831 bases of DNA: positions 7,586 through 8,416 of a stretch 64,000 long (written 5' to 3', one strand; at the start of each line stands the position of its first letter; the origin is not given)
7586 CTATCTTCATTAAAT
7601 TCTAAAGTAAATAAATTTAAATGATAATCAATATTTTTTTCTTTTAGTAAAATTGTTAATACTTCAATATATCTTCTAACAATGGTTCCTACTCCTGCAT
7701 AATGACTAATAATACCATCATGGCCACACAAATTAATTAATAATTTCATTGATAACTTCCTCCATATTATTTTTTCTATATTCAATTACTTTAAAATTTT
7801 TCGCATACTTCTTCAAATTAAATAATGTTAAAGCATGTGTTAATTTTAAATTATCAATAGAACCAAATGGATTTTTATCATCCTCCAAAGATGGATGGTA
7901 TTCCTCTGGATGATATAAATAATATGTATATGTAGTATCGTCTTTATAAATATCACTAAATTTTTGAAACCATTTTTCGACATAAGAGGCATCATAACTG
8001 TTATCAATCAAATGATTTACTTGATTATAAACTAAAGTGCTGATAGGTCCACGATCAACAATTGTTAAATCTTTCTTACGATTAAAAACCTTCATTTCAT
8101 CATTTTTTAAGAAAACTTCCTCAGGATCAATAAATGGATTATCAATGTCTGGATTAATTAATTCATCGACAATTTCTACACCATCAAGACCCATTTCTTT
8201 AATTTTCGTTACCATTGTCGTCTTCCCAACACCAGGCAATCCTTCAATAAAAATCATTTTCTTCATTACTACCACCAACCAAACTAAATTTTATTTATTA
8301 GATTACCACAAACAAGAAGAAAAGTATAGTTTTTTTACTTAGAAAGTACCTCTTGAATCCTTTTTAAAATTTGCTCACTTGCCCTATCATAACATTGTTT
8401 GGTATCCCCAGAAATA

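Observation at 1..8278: Five-gene translationally coupled operon: P-loop kinase-like, GT4 glycosyltransferase, unknown, CYTH-like and a giant (>1511 aa) NTase-bearing protein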

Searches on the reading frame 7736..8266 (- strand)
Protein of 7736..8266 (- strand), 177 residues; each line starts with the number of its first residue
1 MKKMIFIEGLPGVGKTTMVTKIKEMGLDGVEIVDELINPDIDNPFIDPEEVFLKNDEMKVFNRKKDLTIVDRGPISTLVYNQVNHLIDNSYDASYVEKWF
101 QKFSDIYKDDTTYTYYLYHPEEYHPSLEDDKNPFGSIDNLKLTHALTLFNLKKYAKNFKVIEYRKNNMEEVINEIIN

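Call 8: search_protein_families(library=pfam, proteins=[window:7736-8266:-], max_evalue=0.1)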
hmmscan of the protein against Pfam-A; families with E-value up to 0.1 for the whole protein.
window:7736-8266:- (177 aa): 10 families
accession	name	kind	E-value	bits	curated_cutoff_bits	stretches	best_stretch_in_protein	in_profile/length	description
PF13238.12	AAA_18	-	8.6e-05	23.4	29.4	1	5-48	1-44/128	AAA domain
PF13521.12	AAA_28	-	0.0013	19.5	27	1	5-85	2-94/164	AAA domain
PF02223.23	Thymidylate_kin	-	0.0019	18.4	27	0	7-24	1-18/185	Thymidylate kinase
PF03266.21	NTPase_1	-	0.0077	16.5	23.9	1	5-25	2-22/168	NTPase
PF20720.3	nSTAND3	-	0.017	15.3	27.2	1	2-22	17-37/155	Novel STAND NTPase 3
PF00931.28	NB-ARC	-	0.068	12.9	23.5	0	3-23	19-39/248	NB-ARC domain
PF13173.12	AAA_14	-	0.07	13.6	27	0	2-27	2-27/129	AAA domain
PF13207.12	AAA_17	-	0.072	13.8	27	0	9-25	2-18/136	AAA domain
PF13671.12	AAA_33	-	0.086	13.6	27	0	4-23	1-20/143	AAA domain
PF13401.12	AAA_22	-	0.091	13.5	27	0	2-25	5-28/130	AAA domain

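Call 9: search_protein_families(library=ncbifam, proteins=[window:7736-8266:-], max_evalue=0.1)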
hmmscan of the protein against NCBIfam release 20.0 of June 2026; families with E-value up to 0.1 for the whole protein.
window:7736-8266:- (177 aa): 6 families
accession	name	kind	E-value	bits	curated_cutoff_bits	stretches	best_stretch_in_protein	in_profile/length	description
NF005250.0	PRK06761.1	equivalog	6.4e-06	25.4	270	1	1-44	2-45/282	hypothetical protein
NF003012.0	PRK03839.1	equivalog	0.00019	21.5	152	1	4-80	2-79/180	putative kinase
TIGR00041.1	DTMP_kinase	equivalog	0.00031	20.5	83.25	1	2-25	4-27/196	dTMP kinase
NF010248.0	PRK13695.1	equivalog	0.00088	19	156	1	4-25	5-26/180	NTPase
NF003122.0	PRK04040.1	equivalog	0.019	14.5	155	1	2-31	2-31/189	adenylate kinase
NF005923.0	PRK07933.1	equivalog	0.056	12.8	193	0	4-25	2-23/213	dTMP kinase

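Call 11: search_protein_families(library=padloc, proteins=[window:7736-8266:-], max_evalue=0.1)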
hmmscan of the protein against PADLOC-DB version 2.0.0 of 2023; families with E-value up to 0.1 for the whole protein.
window:7736-8266:- (177 aa): 2 families
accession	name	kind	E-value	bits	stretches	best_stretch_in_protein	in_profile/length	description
PDLC04690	PDC-M51B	-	0.00015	19.5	1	1-22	1-22/191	-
PDLC02911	VakA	-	0.0024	16.4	1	1-24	1-24/163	-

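Call 36: search_solved_structures(query=A3, max_evalue=1, show_alignments=2)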
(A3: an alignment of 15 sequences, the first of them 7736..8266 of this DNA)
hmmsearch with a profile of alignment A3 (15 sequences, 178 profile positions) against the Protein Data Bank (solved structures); distinct sequences matched with E-value up to 1: 28.
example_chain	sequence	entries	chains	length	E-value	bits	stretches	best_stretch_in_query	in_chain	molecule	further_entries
9bs0_W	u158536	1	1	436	0.0016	21.6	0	7-63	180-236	GTPase Der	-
2hjg_A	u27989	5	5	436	0.0018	21.5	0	7-63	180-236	GTP-binding protein engA | GTPase Der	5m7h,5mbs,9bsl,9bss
4dcs_A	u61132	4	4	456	0.002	21.3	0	7-63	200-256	GTP-BINDING PROTEIN ENGA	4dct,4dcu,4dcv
1mky_A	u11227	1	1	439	0.016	18.4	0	5-27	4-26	Probable GTP-binding protein engA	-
5dn8_A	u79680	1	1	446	0.029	17.5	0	2-50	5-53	GTPase Der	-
9olo_A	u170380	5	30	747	0.033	17.3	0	3-70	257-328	Vesicle-fusing ATPase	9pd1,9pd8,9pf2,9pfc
3j94_A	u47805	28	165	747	0.033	17.3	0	3-70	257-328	Vesicle-fusing ATPase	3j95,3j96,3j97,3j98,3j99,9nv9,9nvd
6ip2_B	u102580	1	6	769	0.036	17.2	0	3-70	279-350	Vesicle-fusing ATPase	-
6mdm_A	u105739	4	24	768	0.036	17.2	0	3-70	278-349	Vesicle-fusing ATPase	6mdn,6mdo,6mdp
6ln3_A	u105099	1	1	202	0.046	16.9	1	3-25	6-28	Adenylate kinase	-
1nks_A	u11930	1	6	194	0.058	16.5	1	3-39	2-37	ADENYLATE KINASE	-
9r72_B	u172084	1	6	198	0.091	15.9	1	6-40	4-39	Adenylate kinase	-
4tmk_A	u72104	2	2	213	0.099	15.8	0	3-24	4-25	PROTEIN (THYMIDYLATE KINASE)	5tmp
7owe_E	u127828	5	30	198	0.11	15.6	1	6-41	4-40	Adenylate kinase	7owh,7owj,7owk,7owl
9bts_A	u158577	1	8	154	0.18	14.9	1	2-56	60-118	Bacterioferritin (Bfr)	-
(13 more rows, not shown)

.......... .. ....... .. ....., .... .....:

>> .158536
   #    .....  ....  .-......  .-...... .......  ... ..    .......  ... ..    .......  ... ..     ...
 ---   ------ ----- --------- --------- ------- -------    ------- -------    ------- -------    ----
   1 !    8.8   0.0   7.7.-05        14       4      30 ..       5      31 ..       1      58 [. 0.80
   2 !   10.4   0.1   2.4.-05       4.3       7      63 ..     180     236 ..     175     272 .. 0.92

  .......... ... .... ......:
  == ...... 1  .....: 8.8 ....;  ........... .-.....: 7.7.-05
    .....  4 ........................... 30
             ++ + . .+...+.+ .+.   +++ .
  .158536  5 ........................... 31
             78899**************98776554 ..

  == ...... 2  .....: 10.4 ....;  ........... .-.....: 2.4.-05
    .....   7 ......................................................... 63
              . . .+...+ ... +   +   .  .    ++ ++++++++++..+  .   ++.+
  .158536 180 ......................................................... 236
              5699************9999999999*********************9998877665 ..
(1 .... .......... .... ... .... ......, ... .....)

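Call 76: search_protein_families(library=phrogs, proteins=[window:7736-8266:-], max_evalue=0.01)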
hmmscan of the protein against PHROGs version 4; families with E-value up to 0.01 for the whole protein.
window:7736-8266:- (177 aa): 3 families
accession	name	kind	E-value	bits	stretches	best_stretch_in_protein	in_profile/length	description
phrog_761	-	other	1.7e-10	42.1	1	1-93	18-124/362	thymidylate kinase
phrog_2071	-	other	0.00014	22.8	1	1-49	15-62/282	ATPase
phrog_2107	-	other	0.0019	18.9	0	4-125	5-140/201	thymidylate kinase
